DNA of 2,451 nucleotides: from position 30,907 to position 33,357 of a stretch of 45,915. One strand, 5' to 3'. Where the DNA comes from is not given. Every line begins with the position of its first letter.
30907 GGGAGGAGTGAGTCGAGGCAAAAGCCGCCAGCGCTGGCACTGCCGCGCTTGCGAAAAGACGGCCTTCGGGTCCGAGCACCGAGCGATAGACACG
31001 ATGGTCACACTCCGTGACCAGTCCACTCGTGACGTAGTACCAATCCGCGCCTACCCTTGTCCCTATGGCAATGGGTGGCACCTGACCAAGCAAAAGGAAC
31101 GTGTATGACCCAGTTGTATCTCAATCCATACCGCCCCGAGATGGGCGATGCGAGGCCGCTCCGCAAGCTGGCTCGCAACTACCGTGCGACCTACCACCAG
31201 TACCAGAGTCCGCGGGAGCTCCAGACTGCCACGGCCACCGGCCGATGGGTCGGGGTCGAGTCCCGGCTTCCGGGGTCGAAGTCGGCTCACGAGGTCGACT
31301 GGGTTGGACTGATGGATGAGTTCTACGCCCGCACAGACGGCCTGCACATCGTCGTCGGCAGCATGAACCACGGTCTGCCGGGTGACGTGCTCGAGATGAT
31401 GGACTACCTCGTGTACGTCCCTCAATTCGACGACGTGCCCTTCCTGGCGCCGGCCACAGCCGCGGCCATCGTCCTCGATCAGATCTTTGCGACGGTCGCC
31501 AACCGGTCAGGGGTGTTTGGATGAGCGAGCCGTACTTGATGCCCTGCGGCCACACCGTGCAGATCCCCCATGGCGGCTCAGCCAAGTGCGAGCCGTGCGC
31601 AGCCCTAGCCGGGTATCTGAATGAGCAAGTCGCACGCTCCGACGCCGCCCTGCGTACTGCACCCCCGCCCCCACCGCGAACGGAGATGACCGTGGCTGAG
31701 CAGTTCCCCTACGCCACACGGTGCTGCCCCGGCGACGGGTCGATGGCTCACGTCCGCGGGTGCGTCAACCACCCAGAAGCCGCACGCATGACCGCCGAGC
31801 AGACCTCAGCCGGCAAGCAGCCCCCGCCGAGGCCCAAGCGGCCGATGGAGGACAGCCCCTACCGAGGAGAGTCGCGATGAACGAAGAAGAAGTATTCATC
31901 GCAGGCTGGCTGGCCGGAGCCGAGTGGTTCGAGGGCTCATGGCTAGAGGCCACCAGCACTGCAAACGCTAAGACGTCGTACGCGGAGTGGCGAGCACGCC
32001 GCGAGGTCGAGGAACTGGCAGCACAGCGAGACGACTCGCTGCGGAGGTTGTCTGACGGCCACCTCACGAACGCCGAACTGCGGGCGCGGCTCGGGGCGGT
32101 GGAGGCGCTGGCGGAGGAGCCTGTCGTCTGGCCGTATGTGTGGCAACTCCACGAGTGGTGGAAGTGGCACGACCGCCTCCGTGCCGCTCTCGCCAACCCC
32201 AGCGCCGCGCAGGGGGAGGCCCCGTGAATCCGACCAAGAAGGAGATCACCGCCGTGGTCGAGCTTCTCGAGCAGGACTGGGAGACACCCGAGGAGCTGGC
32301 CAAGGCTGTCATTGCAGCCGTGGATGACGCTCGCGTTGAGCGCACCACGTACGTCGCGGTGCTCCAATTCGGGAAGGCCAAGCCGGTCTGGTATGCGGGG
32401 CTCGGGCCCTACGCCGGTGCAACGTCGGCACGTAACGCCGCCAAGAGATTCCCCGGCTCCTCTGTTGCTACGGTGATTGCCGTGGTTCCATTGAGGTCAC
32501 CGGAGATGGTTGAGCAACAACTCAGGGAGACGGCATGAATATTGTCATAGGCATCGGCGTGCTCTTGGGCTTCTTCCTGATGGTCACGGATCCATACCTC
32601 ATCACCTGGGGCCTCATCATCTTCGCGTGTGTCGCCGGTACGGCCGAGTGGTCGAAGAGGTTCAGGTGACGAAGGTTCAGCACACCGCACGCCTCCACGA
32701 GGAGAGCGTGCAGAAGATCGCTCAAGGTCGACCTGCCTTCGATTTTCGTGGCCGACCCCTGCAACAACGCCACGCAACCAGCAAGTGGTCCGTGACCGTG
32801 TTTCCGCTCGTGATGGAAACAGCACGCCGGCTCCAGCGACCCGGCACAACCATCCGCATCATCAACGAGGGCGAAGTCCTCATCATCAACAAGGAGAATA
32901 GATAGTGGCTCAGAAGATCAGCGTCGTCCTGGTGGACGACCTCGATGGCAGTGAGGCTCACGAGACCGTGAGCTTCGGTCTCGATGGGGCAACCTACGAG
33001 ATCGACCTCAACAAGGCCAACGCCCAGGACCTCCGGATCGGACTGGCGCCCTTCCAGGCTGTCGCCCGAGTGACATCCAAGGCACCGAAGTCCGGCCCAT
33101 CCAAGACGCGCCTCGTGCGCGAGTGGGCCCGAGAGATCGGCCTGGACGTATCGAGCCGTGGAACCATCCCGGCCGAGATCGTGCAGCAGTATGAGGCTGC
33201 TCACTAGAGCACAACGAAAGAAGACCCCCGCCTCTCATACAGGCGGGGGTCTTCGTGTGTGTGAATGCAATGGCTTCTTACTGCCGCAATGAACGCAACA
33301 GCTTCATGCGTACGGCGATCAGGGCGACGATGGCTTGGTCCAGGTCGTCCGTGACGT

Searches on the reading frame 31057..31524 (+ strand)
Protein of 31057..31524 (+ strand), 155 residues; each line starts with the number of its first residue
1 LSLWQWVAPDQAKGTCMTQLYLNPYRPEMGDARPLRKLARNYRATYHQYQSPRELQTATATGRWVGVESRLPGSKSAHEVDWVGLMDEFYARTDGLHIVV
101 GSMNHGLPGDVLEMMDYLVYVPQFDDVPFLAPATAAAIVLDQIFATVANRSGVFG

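Call 73: search_protein_families(library=pfam, proteins=[window:31057-31524:+], max_evalue=0.01)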
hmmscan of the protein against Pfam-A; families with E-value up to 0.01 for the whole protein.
window:31057-31524:+ (155 aa): 1 family
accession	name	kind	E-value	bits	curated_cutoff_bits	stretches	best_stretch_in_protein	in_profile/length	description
PF00588.24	SpoU_methylase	-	0.00014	22.4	29.7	1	49-140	61-141/142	SpoU rRNA Methylase family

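Call 74: search_solved_structures(query=window:31057-31524:+, max_evalue=1)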
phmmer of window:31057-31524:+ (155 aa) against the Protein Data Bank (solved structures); distinct sequences matched with E-value up to 1: 2.
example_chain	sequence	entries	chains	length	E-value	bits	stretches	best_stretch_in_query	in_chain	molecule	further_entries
4pzk_A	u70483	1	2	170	0.31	14.3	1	91-144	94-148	tRNA (cytidine(34)-2'-O)-methyltransferase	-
3dcm_X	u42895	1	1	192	0.32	14.3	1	101-145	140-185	Uncharacterized protein TM_1570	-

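Call 75: search_protein_families(library=ncbifam, proteins=[window:31057-31524:+], max_evalue=0.01)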
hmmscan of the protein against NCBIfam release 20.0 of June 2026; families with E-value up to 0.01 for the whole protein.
window:31057-31524:+ (155 aa): 3 families
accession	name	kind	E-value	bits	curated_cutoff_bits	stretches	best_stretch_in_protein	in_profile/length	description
TIGR00186.1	rRNA_methyl_3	equivalog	0.0021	17.6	160.15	1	94-144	187-237/240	23S rRNA (guanosine(2251)-2'-O)-methyltransferase RlmB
NF041077.1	tRNAmeth_TrmJ_Sulfolob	equivalog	0.0042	16.7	350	1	94-149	102-157/229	tRNA (cytidine-2'-O-)-methyltransferase TrmJ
TIGR00050.1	rRNA_methyl_1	subfamily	0.0074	16.2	167.15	0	94-146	104-156/233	TrmJ/YjtD family RNA methyltransferase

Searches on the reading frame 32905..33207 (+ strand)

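Call 73: search_protein_families(library=pfam, proteins=[window:32905-33207:+], max_evalue=0.01)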
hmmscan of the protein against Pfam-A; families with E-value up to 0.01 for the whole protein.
window:32905-33207:+ (100 aa): 2 families
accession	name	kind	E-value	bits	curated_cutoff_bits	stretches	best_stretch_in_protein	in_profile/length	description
PF11774.14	Lsr2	-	3.1e-24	84.8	29.6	1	1-55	1-55/58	Lsr2 dimerization domain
PF23359.1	Lsr2_DNA-bd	-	5e-13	48.6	26.9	1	65-99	3-37/37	Lsr2 DNA-binding domain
